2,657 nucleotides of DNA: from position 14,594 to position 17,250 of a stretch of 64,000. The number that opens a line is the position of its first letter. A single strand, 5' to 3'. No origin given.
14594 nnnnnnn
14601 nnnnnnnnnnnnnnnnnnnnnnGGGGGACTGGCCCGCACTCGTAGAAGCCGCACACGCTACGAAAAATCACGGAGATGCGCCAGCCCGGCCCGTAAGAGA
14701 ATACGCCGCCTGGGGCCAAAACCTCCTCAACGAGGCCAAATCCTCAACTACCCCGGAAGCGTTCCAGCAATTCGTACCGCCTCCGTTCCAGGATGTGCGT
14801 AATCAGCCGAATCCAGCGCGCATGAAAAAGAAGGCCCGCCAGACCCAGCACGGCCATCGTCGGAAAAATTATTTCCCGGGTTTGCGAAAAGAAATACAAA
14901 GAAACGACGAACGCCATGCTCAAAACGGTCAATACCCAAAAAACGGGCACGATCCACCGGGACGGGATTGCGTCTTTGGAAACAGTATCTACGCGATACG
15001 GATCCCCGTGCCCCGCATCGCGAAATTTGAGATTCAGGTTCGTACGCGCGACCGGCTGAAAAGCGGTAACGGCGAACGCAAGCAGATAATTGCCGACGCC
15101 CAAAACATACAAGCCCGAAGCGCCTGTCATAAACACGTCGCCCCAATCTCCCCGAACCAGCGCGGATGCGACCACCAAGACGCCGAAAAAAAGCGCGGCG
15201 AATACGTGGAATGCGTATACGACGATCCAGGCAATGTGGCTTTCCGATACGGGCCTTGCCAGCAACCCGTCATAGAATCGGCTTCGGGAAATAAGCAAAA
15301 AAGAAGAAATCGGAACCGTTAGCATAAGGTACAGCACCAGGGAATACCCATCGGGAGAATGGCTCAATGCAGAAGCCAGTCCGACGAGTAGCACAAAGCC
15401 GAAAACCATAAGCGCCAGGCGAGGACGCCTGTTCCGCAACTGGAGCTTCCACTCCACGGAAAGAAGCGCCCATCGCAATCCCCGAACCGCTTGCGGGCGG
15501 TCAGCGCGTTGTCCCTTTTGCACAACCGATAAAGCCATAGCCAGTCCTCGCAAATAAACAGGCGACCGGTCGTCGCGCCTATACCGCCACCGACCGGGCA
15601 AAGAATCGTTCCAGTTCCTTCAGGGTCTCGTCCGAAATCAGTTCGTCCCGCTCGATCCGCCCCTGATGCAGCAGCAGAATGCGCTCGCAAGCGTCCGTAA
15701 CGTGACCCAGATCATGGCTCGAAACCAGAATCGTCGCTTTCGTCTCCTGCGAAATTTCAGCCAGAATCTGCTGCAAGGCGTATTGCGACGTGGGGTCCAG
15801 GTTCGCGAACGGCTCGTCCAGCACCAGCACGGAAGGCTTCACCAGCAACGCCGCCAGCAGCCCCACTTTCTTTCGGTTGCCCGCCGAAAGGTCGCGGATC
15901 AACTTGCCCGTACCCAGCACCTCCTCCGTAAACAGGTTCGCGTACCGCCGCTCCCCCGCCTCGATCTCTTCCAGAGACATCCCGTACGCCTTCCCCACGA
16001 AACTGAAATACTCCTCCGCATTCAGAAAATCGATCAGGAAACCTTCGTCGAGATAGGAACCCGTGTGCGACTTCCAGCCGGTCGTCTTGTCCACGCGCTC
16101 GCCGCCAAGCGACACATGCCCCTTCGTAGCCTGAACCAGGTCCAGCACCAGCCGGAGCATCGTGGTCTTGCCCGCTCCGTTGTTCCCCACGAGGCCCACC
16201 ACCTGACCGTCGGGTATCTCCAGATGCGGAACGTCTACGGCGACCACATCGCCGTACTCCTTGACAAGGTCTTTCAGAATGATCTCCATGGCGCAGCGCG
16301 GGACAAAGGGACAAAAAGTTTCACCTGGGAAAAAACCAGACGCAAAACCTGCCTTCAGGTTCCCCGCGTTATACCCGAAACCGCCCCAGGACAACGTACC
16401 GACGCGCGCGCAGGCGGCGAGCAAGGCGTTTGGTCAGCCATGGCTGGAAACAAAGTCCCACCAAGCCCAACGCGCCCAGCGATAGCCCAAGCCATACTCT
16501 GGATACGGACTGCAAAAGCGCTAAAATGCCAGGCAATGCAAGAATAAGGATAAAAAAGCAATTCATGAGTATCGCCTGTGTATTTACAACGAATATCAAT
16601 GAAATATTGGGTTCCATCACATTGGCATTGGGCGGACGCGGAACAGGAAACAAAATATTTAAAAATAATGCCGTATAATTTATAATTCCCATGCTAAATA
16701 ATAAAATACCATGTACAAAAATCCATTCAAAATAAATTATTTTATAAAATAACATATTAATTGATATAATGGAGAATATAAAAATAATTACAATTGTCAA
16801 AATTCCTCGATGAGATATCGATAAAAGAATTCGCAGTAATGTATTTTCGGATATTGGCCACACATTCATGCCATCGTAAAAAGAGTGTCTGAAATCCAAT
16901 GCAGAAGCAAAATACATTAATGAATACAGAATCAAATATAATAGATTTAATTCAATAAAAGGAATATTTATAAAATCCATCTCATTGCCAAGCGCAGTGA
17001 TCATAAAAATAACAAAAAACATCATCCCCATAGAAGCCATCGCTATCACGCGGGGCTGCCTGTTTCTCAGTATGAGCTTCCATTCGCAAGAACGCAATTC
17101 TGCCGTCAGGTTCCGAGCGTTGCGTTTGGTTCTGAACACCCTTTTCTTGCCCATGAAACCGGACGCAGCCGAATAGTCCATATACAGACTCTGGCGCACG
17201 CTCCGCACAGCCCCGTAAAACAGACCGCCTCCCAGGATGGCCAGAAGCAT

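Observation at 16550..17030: Second in-frame AT-rich cassette, in the C-terminal half of an ABC-associated membrane protein, with a milder one at the homologous position of its paralog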

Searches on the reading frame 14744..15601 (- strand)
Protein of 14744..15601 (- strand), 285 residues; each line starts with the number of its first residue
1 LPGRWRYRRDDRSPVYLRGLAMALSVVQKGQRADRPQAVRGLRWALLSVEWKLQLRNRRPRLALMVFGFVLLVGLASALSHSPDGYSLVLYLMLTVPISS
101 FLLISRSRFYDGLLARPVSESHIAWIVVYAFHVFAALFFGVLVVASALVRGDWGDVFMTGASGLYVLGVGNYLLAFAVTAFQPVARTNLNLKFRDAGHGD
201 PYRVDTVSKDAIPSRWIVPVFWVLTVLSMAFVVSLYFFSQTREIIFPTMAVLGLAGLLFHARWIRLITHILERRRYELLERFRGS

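Call 6: search_protein_families(library=pfam, proteins=[window:14744-15601:-], max_evalue=0.01)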
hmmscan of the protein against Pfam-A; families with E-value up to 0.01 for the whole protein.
window:14744-15601:- (285 aa): 1 family
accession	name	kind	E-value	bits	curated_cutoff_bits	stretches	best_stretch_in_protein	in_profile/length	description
PF18940.5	DUF5687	-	8.4e-07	29.1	33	1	46-283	256-482/484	Family of unknown function (DUF5687)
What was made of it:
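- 14744..15538 (-): Gene C: half-size DUF5687 paralogue (second-domain type only, about 264 aa from Met22 of the 285-aa ORF). It has no marked dip in this genome. PF18940 positions 256-482, 29.1 bits, below the cutoff of 33 (call 6).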

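Call 7: search_protein_families(library=ncbifam, proteins=[window:14744-15601:-], max_evalue=0.01)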
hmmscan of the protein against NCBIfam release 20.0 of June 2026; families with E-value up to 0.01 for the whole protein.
window:14744-15601:- (285 aa): 1 family
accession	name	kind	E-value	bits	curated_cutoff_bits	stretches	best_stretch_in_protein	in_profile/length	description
NF046119.1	memb_SCO4225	subfamily_domain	0.0068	16.4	33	1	64-138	16-81/94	SCO4225 family membrane protein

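Call 51: search_protein_families(library=padloc, proteins=[window:14744-15601:-], max_evalue=0.001)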
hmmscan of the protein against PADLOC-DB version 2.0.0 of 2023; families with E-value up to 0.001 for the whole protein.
window:14744-15601:- (285 aa): 0 families

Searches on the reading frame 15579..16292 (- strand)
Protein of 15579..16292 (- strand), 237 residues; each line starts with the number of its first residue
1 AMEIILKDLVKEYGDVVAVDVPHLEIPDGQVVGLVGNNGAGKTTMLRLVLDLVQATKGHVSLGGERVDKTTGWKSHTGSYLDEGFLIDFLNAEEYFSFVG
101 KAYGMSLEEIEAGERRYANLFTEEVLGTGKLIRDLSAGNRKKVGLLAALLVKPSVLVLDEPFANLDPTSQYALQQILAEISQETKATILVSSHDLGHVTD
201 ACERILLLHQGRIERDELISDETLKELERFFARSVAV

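Call 6: search_protein_families(library=pfam, proteins=[window:15579-16292:-], max_evalue=0.01)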
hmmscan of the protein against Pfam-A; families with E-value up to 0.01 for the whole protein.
window:15579-16292:- (237 aa): 9 families
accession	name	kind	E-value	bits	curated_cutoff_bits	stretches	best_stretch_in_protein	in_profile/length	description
PF00005.33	ABC_tran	-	6.3e-21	75.8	25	1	23-163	5-137/137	ABC transporter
PF13304.12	AAA_21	-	5.7e-14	53.3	27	1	132-195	235-300/304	AAA domain, putative AbiEii toxin, Type IV TA system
PF02463.25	SMC_N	-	0.00026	20.9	40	0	135-204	137-207/220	RecF/RecN/SMC N terminal domain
PF13175.12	AAA_15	-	0.00036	20.7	32.1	0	152-193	328-369/374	AAA ATPase domain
PF13191.12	AAA_16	-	0.00093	20.2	32.6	1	29-182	24-161/167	AAA ATPase domain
PF01695.23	IstB_IS21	-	0.0069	16.4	24.1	0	131-197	131-198/238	IstB-like ATP binding protein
PF13604.12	AAA_30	-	0.0075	16.5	27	0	30-60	19-49/191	AAA domain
PF19993.5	DO-GTPase2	-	0.0075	16.4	27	0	30-55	1-26/226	Double-GTPase 2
PF13401.12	AAA_22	-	0.0084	16.9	27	0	32-64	8-33/130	AAA domain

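Call 7: search_protein_families(library=ncbifam, proteins=[window:15579-16292:-], max_evalue=0.01)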
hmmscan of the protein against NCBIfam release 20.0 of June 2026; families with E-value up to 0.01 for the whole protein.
window:15579-16292:- (237 aa): 187 families (the best 25 are shown)
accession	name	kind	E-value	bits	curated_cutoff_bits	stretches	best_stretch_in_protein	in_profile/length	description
TIGR01188.1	drrA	subfamily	1.9e-34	119.4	312.45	1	11-216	1-205/302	daunorubicin resistance ABC transporter, ATP-binding protein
TIGR03522.1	GldA_ABC_ATP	equivalog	2.7e-33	115.7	402.6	1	2-221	1-218/301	gliding motility-associated ABC transporter ATP-binding subunit GldA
NF033858.1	ABC2_perm_RbbA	equivalog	2.9e-31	108.2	1050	1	4-231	267-497/909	ribosome-associated ATPase/putative transporter RbbA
TIGR04521.1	ECF_ATPase_2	equivalog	3.8e-31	108.2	330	1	21-217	23-227/279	energy-coupling factor transporter ATPase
TIGR00968.1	3a0106s01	subfamily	1.5e-30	106.5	342.75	1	4-215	1-211/237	sulfate ABC transporter ATP-binding protein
TIGR03740.1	galliderm_ABC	subfamily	2.6e-29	102.5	309.75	1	6-234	3-221/223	lantibiotic protection ABC transporter ATP-binding subunit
TIGR03864.1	PQQ_ABC_ATP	hypoth_equivalog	3.4e-28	98.7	302.25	1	6-220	4-221/236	ABC transporter, ATP-binding subunit, PQQ-dependent alcohol dehydrogenase system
TIGR04406.1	LPS_export_lptB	equivalog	4.4e-28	98.2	240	1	5-217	3-221/239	LPS export ABC transporter ATP-binding protein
TIGR03771.1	anch_rpt_ABC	equivalog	8.7e-28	97.5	268.8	2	131-210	110-188/223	anchored repeat-type ABC transporter ATP-binding subunit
TIGR03873.1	F420-0_ABC_ATP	hypoth_equivalog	3e-27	95.5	372.4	2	132-213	135-215/256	putative F420-0 ABC transporter ATP-binding protein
TIGR02315.1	ABC_phnC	equivalog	4.4e-27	95.1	266.1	2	133-220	144-231/243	phosphonate ABC transporter ATP-binding protein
NF000355.4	ribo_prot_ABC_F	equivalog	8.6e-26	90.8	380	1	3-215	2-194/499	ribosomal protection-like ABC-F family protein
NF008513.0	PRK11432.1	equivalog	1.1e-25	90.2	496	1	4-217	7-219/351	ferric ABC transporter ATP-binding protein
NF010060.0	PRK13537.1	equivalog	1.2e-25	90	521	1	4-212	16-223/314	nodulation factor ABC transporter ATP-binding protein NodI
NF040933.2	ABC_arch_GlcV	equivalog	7.1e-25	87.6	450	2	131-215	138-222/357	glucose ABC transporter ATP-binding protein GlcV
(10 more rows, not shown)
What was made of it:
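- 15579..16289 (-): ABC transporter ATP-binding subunit, 236 aa, immediately downstream of gene A. PF00005 at 6e-21; best NCBIfam similarities are DrrA, GldA and lantibiotic-protection ATPases, all below cutoff (calls 6, 7).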

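Call 51: search_protein_families(library=padloc, proteins=[window:15579-16292:-], max_evalue=0.001)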
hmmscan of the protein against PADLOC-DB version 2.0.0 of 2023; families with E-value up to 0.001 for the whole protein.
window:15579-16292:- (237 aa): 28 families (the best 25 are shown)
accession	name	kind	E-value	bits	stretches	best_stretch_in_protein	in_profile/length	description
PDLC04135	mad3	-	2.5e-26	91.1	2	105-227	231-359/374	mads_3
PDLC02980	AriA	-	2.3e-12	45.5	1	132-194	235-299/304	-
PDLC04213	HEC-02A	-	8.9e-10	36.6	1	134-194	208-272/337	-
PDLC02914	ATPase-Toprim_I-B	-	3.1e-09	34.5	1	106-198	158-248/443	-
PDLC03878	NsnB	-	1.8e-07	29.3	0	146-204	229-285/345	-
PDLC04164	AriA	-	3.2e-07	28.2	0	93-193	132-231/253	-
PDLC04140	mad8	-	5.5e-07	27.4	1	23-195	21-234/314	mads_8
PDLC04148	HEC-03B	-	1.5e-06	25.5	0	23-55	15-47/458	-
PDLC04214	HEC-02A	-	2.1e-06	25.2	1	141-194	221-278/338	-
PDLC00289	PtuA1|PtuA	-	5.5e-06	23.7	0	118-211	212-306/404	AAA ATPase domain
PDLC04242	PDC-M01A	-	5.7e-06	22.8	0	125-207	394-482/566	-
PDLC02335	AbiLi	-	7.3e-06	23.3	0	131-196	175-239/326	AbiLi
PDLC04178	HEC-01A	-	9.1e-06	22.9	0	133-193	263-326/399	-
PDLC04239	PDC-M01A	-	1.3e-05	21.9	0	25-56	197-228/552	-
PDLC04175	HEC-01A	-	3.3e-05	21.1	0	134-192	248-308/363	-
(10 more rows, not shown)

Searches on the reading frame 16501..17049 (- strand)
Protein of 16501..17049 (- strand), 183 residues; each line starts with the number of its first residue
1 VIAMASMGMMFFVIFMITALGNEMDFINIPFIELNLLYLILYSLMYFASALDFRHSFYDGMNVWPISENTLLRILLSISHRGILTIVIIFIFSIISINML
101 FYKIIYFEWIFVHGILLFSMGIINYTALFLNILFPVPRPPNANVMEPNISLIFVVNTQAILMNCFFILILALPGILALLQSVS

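Call 36: find_homologous_proteins(query=window:16501-17049:-, max_evalue=0.001)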
Query seq(183 aa): 250 candidates shared short words with the query, none scored E <= 0.001.
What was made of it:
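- Tried and rejected: A word-indexed search with the cassette alone returned nothing, not even the protein itself, so I treat it as uninformative (call 36).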

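Call 44: search_protein_representatives(protein=window:16501-17049:-)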
Query: 183 residues. Proteins with E-value up to 0.001 (for the whole library): 2; up to 1e-10: 0; up to 1e-30: 0. The best 2 are listed.
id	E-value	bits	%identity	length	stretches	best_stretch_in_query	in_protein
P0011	1.1e-09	55.2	32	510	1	2-172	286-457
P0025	2.3e-09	54.1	31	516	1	10-156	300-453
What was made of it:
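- An exhaustive HMMER search with the cassette alone found only two family members at 31-32% identity (call 44).
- Tried and rejected: The exhaustive HMMER search replaced it (call 44).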

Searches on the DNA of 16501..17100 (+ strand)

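Call 63: search_dna_similar(query=window:16501-17100:+, collection=plasmids, mode=distant, max_rows=5)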
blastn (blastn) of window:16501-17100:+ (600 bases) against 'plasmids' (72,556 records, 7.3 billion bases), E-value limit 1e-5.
No match.

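Call 64: search_dna_similar(query=window:16501-17100:+, collection=phages, mode=distant, max_rows=5)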
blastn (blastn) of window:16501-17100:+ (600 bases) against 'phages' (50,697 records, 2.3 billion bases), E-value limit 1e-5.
No match.
